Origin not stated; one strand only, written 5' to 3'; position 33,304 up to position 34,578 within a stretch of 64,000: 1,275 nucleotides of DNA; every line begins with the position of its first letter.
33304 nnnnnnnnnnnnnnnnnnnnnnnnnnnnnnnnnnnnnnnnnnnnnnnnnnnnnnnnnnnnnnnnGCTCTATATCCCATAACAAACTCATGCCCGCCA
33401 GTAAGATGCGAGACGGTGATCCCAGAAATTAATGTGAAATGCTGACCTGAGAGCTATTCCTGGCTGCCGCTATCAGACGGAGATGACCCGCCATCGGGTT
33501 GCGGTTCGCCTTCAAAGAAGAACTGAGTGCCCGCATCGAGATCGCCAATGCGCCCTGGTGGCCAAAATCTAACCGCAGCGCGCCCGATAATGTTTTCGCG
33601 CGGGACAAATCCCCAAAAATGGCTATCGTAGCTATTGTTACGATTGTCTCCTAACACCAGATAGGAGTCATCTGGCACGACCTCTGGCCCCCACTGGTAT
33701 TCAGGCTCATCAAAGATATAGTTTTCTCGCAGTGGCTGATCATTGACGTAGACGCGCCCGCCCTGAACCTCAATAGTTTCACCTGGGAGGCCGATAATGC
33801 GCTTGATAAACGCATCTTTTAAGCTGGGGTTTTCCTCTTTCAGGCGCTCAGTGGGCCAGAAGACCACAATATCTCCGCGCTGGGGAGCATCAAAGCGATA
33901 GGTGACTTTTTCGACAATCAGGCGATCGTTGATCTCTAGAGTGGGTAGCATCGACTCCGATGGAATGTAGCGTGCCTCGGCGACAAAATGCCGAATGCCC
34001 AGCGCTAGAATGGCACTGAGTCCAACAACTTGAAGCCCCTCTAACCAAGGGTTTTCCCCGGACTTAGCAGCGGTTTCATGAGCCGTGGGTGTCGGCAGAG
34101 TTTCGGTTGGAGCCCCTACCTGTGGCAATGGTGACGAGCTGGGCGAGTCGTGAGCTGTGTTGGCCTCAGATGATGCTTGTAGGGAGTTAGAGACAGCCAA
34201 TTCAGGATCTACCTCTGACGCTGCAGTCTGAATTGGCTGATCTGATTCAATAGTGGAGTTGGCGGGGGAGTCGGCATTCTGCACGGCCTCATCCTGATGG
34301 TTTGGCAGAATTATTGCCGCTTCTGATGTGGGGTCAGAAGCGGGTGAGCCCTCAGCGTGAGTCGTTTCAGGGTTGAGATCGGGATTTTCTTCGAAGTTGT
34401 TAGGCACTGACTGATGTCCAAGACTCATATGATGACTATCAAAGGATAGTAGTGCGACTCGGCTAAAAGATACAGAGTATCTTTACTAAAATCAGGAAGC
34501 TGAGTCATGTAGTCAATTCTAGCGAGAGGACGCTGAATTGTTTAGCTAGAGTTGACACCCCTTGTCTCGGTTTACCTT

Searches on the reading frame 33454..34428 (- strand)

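Call 5: search_protein_families(library=pfam, proteins=[window:33454-34428:-], max_evalue=0.01)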
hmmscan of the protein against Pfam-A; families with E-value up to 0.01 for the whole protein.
window:33454-34428:- (324 aa): 1 family
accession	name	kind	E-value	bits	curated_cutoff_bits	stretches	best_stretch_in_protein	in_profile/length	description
PF10502.14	Peptidase_S26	-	3.6e-49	167.4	22.9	1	132-289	5-168/168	Signal peptidase, peptidase S26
